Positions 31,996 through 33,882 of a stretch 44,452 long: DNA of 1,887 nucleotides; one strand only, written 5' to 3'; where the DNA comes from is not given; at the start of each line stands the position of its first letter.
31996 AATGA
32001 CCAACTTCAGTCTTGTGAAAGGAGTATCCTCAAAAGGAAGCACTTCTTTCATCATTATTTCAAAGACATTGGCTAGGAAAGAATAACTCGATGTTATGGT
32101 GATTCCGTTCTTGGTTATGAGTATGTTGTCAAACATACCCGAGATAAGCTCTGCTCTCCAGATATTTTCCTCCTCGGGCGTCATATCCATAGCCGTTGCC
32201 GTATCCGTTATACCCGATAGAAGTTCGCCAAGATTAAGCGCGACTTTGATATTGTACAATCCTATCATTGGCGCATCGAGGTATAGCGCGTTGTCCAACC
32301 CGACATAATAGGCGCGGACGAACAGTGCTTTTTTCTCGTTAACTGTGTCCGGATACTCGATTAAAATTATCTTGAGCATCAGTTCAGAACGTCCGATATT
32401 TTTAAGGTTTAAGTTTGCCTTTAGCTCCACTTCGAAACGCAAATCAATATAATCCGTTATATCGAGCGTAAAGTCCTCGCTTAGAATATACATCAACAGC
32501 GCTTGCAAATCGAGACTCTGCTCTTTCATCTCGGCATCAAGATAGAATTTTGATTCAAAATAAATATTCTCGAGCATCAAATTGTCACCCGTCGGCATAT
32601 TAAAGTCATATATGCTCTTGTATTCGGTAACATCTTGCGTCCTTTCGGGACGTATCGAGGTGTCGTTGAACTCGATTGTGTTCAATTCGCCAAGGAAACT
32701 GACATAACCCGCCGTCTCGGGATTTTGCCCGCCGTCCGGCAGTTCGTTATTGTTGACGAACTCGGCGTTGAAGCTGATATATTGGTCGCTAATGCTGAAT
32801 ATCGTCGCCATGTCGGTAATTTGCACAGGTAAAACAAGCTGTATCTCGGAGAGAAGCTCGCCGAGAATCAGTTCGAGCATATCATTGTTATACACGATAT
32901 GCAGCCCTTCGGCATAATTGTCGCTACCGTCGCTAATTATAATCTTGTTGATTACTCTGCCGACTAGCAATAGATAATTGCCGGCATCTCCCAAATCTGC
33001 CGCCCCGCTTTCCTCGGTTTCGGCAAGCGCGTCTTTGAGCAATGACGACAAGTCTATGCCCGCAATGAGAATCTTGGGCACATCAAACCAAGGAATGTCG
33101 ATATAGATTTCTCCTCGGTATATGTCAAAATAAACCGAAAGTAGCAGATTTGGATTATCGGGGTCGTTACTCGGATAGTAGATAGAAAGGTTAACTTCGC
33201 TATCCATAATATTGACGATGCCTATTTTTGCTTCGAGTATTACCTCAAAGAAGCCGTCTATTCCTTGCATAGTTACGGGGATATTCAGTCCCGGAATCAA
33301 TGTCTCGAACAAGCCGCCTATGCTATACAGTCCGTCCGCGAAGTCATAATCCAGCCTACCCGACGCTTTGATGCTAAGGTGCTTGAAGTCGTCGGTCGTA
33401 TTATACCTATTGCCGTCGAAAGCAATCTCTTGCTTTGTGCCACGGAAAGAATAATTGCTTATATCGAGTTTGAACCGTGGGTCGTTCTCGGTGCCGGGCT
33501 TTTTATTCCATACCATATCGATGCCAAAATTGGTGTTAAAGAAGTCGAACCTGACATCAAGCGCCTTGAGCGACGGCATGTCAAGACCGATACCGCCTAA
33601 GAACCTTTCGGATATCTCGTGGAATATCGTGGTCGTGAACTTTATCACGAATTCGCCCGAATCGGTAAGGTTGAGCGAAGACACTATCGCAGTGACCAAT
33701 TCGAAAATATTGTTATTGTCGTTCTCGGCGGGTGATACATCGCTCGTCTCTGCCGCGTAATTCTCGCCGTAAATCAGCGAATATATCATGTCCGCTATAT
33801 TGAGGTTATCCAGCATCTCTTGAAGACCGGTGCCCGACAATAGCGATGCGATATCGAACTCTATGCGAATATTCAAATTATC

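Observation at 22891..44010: About 21 copies of an unassigned ~270-aa repeat module forming a ~7,000-aa scaffold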

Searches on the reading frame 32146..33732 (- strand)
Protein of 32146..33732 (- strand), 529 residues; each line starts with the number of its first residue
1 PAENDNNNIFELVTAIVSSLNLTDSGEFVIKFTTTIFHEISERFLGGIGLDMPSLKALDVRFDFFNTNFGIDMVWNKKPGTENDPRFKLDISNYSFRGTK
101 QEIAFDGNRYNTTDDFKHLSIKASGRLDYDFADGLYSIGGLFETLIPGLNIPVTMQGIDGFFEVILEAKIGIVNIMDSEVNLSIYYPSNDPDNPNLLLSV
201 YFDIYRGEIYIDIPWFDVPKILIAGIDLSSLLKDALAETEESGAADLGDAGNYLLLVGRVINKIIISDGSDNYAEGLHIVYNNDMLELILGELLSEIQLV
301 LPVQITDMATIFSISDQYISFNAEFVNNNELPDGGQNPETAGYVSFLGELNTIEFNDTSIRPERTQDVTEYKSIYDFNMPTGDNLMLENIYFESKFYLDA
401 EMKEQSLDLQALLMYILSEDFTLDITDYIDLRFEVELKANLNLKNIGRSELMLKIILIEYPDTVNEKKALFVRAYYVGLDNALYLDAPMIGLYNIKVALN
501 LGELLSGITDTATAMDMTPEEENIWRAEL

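Call 45: predict_structure(alignment_id=A2)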
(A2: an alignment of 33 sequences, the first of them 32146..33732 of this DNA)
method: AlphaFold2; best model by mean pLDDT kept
length: 529 residues; sequences in the alignment: 33
mean_pLDDT: 65.5   pTM: 0.41
mean pLDDT of the five models: 65.5, 59.8, 56.9, 49.9, 47.5
residues with pLDDT >= 90: 25; 70-90: 193; 50-70: 214; < 50: 97
segments of 3 or more residues with pLDDT < 50: 1-4, 47-49, 94-98, 100-105, 237-251, 297-303, 330-343, 378-387, 412-418, 509-516, 527-529
pLDDT, mean of each block of 10 residues (from residue 1): 52 74 78 71 60 71 77 66 54 48 51 66 77 66 55 71 84 81 89 87 87 81 75 50 38 52 68 66 62 51 53 55 52 44 51 59 67 60 50 76 52 48 57 86 78 88 72 89 85 83 59 49 50
secondary structure, 60 per line:
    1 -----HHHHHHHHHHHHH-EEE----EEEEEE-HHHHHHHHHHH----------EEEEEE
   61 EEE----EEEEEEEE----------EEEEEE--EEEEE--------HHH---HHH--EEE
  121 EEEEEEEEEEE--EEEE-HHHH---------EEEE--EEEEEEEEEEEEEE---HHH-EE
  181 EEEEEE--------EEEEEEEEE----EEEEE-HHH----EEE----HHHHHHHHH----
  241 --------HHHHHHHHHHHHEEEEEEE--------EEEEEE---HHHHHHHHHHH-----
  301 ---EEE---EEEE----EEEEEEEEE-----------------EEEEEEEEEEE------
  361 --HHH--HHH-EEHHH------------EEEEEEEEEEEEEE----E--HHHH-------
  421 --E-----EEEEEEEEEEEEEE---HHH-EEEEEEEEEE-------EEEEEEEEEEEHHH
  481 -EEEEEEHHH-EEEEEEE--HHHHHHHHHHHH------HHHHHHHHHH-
elements in order: H6-18 E20-22 E27-32 H34-44 E55-63 E68-75 E86-91 E94-98 E118-131 E134-137 H139-142 E152-155 E158-171 E179-186 E195-203 E208-212 E221-223 H228-236 H249-260 E261-267 E276-281 H285-295 E304-306 E310-313 E318-326 E344-354 E389-402 H410-413 E429-442 E450-459 E467-477 E482-487 E492-498 H501-512 H519-528

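Call 48: fold_search(model_id=the predicted structure, library=pdb)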
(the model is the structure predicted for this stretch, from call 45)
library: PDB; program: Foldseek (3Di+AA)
matches with E <= 10: 661; with E <= 0.001: 0
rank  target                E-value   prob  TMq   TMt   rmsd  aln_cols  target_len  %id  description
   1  7fi8_C                3.9e-03  0.75  0.10  0.19  22.5       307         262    9  Crystal structure of human MICA mutants in complex with natural killer cell receptor NKG2D (released 2022-08-31)
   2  7fi7_C                8.3e-03  0.63  0.10  0.18  23.1       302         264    9  Crystal structure of human MICA mutants in complex with natural killer cell receptor NKG2D (released 2022-08-31)
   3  1hyr_C                9.2e-03  0.51  0.09  0.17  23.6       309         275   10  CRYSTAL STRUCTURE OF HUMAN MICA IN COMPLEX WITH NATURAL KILLER CELL RECEPTOR NKG2D (released 2001-05-23)
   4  1je6                  1.4e-02  0.57  0.10  0.18  22.8       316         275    9  Structure of the MHC Class I Homolog MICB (released 2002-08-07)
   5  9tp6_B                1.5e-02  0.92  0.18  0.31  15.6       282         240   10  Structure of LolA3 from Porphyromonas gingivalis (released 2026-02-18)
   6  9se5                  1.5e-02  0.30  0.11  0.05  21.3       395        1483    7  Mouse otoferlin (216-1931) in the lipid-free, Ca2+-bound state, "open" conformation (class 2) (released 2025-11-05)
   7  9j9n_A                1.6e-02  0.21  0.10  0.14  24.9       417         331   10  artificial mononuclear Zn-bound metalloprotein 2 (M2:Zn) (released 2025-07-02)
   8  3fyx                  1.6e-02  0.21  0.10  0.14  25.1       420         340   10  The Structure of OmpF porin with a synthetic dibenzo-18-crown-6 as modulator (released 2009-06-30)
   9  7fi5_C                2.4e-02  0.54  0.10  0.20  22.6       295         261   10  Crystal structure of human MICA mutants in complex with natural killer cell receptor NKG2D (released 2022-08-31)
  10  1gfo                  2.9e-02  0.15  0.10  0.14  25.2       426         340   10  OMPF PORIN (MUTANT R132P) (released 1996-12-07)
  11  1hxt                  2.9e-02  0.15  0.10  0.14  25.0       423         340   11  OMPF PORIN MUTANT NQAAA (released 2001-06-06)
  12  9qe2                  2.9e-02  0.11  0.09  0.04  33.0       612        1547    8  Mouse otoferlin (216-1931) in complex with an MSP2N2 lipid nanodisc (30 mol% DOPS, 10 mol% PI(4,5)P2) (released 2025-11-12)
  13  1opf_A                3.1e-02  0.18  0.10  0.15  24.6       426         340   10  THE STRUCTURE OF OMPF PORIN IN A TETRAGONAL CRYSTAL FORM (released 1995-02-07)
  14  3upg                  3.2e-02  0.33  0.11  0.17  24.5       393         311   10  Loop deletion mutant of Salmonella typhi osmoporin (OmpC):an Outer Membrane Protein. (released 2012-11-28)
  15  9j9l                  3.7e-02  0.15  0.10  0.14  25.3       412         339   11  artificial mononuclear Zn-bound metalloprotein 1 (M1:Zn) (released 2025-07-02)
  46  9tp6_A                1.1e-01  0.72  0.18  0.32  12.1       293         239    9  Structure of LolA3 from Porphyromonas gingivalis (released 2026-02-18)
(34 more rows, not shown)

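Call 50: search_solved_structures(query=A2, max_evalue=10)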
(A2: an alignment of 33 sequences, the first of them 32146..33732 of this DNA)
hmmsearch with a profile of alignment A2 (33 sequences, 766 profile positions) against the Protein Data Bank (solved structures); distinct sequences matched with E-value up to 10: 0.

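Call 74: fold_search(model_id=the predicted structure, library=viral)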
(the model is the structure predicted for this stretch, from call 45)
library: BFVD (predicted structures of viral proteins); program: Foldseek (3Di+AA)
matches with E <= 10: 541; with E <= 0.001: 0
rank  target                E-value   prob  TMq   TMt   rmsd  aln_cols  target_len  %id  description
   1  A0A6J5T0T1            1.1e-02  0.11  0.07  0.07  28.1       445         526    8  Concanavalin A-like lectin/glucanases superfamily [uncultured Caudovirales phage]
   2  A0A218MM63            1.3e-02  0.33  0.11  0.08  34.2       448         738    9  Uncharacterized protein [uncultured virus]
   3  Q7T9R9                1.4e-02  0.12  0.08  0.11  27.8       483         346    8  Lef-3 [Adoxophyes orana granulovirus]
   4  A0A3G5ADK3            2.3e-02  0.30  0.11  0.13  30.2       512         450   10  Uncharacterized protein [Hyperionvirus sp.]
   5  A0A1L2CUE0            3.8e-02  0.28  0.11  0.16  25.3       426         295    9  Uncharacterized protein [Pectobacterium phage vB_PcaM_CBB]
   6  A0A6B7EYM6            4.9e-02  0.21  0.08  0.11  21.4       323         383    8  (no name in the UniProt tables at hand)
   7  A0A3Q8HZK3            7.3e-02  0.09  0.10  0.07  39.8       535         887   10  (no name in the UniProt tables at hand)
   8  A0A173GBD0            1.0e-01  0.07  0.09  0.06  30.0       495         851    8  (no name in the UniProt tables at hand)
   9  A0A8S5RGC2            1.1e-01  0.18  0.12  0.13  28.8       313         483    8  Outer membrane protein [virus sp. ct5rm7]
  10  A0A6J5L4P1            1.2e-01  0.04  0.07  0.09  30.9       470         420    7  OmpC Outer membrane protein (Porin) [uncultured Caudovirales phage]
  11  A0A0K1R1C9            1.5e-01  0.06  0.08  0.10  36.5       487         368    8  DNA polymerase processivity protein [Testudinid alphaherpesvirus 3]
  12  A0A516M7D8            1.5e-01  0.03  0.07  0.05  29.7       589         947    7  (no name in the UniProt tables at hand)
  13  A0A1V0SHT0            1.7e-01  0.04  0.07  0.06  31.4       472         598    6  prolyl oligopeptidase [Klosneuvirus KNV1]
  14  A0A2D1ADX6            1.7e-01  0.02  0.06  0.03  34.4       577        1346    8  Minor tail protein [Rhodococcus phage Trina]
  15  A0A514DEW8            1.8e-01  0.06  0.07  0.09  27.5       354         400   10  Uncharacterized protein [Streptomyces phage Dubu]
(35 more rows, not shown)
